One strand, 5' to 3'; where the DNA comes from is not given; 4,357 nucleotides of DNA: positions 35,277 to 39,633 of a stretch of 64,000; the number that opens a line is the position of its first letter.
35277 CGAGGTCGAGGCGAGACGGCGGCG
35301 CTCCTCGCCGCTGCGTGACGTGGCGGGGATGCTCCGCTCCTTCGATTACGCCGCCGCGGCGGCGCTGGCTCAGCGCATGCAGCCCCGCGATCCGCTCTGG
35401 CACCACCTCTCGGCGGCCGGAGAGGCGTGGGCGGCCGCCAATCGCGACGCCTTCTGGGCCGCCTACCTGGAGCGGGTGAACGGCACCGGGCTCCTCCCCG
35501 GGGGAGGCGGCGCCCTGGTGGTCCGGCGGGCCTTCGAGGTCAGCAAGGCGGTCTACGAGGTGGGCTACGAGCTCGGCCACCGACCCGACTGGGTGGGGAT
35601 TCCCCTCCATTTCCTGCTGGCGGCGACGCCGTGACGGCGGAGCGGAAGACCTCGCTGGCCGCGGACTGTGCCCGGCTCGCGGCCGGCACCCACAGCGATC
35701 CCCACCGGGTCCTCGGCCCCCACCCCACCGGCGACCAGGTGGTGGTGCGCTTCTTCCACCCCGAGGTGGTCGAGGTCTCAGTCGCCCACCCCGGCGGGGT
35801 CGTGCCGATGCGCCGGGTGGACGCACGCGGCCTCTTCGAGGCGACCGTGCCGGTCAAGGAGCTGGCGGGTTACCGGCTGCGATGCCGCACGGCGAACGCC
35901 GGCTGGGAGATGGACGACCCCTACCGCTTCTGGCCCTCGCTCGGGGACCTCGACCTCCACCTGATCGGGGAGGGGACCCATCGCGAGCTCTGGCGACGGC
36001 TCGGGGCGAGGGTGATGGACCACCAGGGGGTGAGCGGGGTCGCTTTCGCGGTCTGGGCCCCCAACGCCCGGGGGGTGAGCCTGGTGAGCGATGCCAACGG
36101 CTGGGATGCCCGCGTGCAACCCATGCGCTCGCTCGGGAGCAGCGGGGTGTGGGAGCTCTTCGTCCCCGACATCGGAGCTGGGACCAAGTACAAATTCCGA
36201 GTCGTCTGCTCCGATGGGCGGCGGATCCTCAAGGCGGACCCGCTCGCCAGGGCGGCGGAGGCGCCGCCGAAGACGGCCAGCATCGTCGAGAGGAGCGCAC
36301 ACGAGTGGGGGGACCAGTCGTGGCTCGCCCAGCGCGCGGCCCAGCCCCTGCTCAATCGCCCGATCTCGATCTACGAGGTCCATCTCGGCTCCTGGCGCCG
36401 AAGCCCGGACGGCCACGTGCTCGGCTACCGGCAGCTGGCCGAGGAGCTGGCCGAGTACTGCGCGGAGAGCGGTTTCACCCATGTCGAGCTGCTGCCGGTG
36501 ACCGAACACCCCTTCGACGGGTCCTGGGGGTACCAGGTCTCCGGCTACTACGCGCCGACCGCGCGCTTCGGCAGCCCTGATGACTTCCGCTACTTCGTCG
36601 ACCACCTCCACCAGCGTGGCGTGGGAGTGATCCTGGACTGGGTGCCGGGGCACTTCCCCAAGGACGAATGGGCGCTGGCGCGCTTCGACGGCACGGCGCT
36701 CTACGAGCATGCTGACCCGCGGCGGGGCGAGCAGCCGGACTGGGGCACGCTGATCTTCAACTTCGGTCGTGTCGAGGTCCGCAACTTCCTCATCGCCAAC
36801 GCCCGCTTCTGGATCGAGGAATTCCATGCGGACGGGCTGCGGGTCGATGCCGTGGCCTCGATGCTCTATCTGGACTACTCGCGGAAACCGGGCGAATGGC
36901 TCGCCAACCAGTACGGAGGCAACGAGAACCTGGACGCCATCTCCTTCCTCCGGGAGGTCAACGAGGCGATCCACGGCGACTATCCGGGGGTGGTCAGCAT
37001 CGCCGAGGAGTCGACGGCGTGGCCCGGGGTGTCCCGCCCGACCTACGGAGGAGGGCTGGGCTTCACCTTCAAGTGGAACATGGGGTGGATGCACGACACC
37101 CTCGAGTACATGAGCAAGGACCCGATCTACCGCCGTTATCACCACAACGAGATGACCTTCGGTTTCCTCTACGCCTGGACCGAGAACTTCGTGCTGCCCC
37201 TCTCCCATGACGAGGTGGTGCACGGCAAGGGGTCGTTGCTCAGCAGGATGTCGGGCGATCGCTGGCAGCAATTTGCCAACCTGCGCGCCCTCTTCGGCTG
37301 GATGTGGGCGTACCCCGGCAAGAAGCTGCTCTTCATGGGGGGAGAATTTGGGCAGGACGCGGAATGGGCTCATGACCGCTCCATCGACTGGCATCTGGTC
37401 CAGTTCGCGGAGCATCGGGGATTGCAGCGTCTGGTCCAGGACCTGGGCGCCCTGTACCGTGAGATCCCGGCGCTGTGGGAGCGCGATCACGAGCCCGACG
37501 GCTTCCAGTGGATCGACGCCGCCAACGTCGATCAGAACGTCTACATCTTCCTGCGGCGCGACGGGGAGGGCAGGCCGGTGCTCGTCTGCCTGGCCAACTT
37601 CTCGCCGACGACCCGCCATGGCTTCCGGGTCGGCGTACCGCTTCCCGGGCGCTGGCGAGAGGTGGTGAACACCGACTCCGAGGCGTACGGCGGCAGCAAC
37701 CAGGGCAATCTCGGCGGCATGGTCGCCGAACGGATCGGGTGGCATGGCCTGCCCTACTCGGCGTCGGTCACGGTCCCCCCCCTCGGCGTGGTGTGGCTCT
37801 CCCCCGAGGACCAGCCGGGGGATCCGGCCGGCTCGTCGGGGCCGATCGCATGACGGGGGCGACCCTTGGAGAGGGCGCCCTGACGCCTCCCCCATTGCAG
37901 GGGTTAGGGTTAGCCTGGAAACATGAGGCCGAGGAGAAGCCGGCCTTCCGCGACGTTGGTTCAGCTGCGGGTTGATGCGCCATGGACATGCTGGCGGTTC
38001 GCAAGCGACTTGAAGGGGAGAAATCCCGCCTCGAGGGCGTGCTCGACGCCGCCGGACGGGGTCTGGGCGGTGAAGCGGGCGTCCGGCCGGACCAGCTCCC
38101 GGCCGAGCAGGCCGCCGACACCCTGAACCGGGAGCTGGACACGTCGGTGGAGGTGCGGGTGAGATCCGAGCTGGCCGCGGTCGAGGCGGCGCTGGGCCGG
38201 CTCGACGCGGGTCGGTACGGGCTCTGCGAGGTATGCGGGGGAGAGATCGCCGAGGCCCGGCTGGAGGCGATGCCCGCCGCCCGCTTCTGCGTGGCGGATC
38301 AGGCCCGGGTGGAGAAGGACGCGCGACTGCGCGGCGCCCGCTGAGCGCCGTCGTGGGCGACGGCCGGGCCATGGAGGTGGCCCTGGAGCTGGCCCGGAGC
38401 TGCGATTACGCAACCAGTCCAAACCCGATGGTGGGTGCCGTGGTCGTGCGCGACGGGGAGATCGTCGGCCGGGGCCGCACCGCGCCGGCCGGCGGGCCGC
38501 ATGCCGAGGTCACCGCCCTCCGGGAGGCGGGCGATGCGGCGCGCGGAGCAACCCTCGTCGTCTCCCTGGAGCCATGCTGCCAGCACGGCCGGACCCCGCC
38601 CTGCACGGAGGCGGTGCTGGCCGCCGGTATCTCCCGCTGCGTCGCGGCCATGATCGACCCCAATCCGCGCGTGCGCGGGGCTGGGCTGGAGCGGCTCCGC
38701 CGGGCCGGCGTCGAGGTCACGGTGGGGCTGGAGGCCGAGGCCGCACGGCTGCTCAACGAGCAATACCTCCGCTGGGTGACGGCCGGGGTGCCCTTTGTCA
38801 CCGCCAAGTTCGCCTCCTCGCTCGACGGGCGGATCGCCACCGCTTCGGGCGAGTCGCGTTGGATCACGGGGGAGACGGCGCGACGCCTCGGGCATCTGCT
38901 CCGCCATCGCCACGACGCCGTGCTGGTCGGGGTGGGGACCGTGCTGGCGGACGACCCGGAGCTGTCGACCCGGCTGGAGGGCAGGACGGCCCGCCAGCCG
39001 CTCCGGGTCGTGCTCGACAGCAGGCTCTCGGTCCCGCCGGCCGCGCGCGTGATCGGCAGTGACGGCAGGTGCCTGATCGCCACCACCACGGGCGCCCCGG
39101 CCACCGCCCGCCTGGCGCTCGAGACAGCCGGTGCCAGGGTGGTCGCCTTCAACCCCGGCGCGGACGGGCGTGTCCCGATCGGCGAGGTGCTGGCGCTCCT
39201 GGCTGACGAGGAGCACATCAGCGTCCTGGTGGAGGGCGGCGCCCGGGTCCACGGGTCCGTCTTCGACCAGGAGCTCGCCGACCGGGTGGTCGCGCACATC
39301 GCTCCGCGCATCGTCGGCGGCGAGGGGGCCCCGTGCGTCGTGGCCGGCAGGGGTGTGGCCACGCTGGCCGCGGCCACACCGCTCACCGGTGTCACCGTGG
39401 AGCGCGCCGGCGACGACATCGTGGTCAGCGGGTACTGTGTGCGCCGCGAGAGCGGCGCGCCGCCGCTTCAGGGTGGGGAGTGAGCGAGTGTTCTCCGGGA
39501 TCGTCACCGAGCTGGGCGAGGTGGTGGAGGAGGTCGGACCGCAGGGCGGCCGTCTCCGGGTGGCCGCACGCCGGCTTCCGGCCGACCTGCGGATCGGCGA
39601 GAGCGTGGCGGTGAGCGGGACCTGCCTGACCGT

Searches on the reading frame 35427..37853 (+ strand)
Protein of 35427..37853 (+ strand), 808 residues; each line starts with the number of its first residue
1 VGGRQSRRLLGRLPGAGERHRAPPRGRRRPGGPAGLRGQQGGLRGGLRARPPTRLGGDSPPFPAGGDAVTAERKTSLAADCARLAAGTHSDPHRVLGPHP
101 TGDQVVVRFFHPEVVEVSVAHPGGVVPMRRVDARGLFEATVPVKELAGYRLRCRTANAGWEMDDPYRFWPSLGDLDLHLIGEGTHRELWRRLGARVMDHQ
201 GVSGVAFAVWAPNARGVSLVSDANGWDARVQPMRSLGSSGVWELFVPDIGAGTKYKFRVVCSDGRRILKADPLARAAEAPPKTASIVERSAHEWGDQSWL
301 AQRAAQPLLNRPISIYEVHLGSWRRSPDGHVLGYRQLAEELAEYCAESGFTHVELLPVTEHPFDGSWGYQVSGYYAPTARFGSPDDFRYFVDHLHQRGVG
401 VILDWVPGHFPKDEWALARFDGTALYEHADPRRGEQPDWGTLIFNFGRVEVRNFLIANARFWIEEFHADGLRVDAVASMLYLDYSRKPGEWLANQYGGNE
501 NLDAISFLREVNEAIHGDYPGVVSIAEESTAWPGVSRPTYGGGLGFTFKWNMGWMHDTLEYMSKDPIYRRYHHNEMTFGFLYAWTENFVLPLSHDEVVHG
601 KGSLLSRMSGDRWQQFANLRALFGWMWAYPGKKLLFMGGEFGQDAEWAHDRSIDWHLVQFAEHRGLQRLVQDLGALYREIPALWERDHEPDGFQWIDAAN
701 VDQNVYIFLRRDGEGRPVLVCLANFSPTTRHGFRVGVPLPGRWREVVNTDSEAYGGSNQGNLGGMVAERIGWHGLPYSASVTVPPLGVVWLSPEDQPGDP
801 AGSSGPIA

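Call 35: search_protein_families(library=pfam, proteins=[window:35427-37853:+], max_evalue=0.00001)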
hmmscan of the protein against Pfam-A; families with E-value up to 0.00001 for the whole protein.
window:35427-37853:+ (808 aa): 4 families
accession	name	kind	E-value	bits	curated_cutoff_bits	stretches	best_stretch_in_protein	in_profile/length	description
PF22019.2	GlgB_N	-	6.1e-29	100.4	27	1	79-166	3-94/94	alpha-1,4-glucan branching enzyme GlgB, N-terminal domain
PF02806.24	Alpha-amylase_C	-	1.1e-25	90.2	21.2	1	695-793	1-94/95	Alpha amylase, C-terminal all-beta domain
PF02922.24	CBM_48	-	2e-25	89.3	22.4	1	192-274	2-83/83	Carbohydrate-binding module 48 (Isoamylase N-terminal domain)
PF00128.31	Alpha-amylase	-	2.3e-15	57.2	22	1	343-412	26-94/446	Alpha amylase, catalytic domain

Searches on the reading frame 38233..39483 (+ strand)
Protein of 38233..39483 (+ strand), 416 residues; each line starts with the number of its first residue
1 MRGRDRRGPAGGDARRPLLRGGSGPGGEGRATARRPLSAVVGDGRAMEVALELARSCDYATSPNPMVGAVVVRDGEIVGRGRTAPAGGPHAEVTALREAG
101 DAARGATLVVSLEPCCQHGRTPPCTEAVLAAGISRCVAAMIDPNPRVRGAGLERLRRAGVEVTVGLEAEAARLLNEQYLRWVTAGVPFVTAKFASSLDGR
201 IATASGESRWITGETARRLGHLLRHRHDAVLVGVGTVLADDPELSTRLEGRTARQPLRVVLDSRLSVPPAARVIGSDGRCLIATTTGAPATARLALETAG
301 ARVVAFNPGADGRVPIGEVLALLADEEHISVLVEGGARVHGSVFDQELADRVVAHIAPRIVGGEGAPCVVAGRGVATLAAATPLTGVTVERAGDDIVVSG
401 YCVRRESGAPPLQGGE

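Call 35: search_protein_families(library=pfam, proteins=[window:38233-39483:+], max_evalue=0.00001)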
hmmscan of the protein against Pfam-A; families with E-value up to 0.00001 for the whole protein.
window:38233-39483:+ (416 aa): 3 families
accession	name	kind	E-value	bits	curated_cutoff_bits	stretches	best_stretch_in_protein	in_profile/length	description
PF01872.23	RibD_C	-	1.6e-46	159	24.1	1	187-397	1-196/197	RibD C-terminal domain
PF00383.29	dCMP_cyt_deam_1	-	1.6e-15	57.3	25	1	45-139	6-101/102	Cytidine and deoxycytidylate deaminase zinc-binding region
PF14437.12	MafB19-deam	-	3.4e-06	27.4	27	1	65-155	23-116/142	MafB19-like deaminase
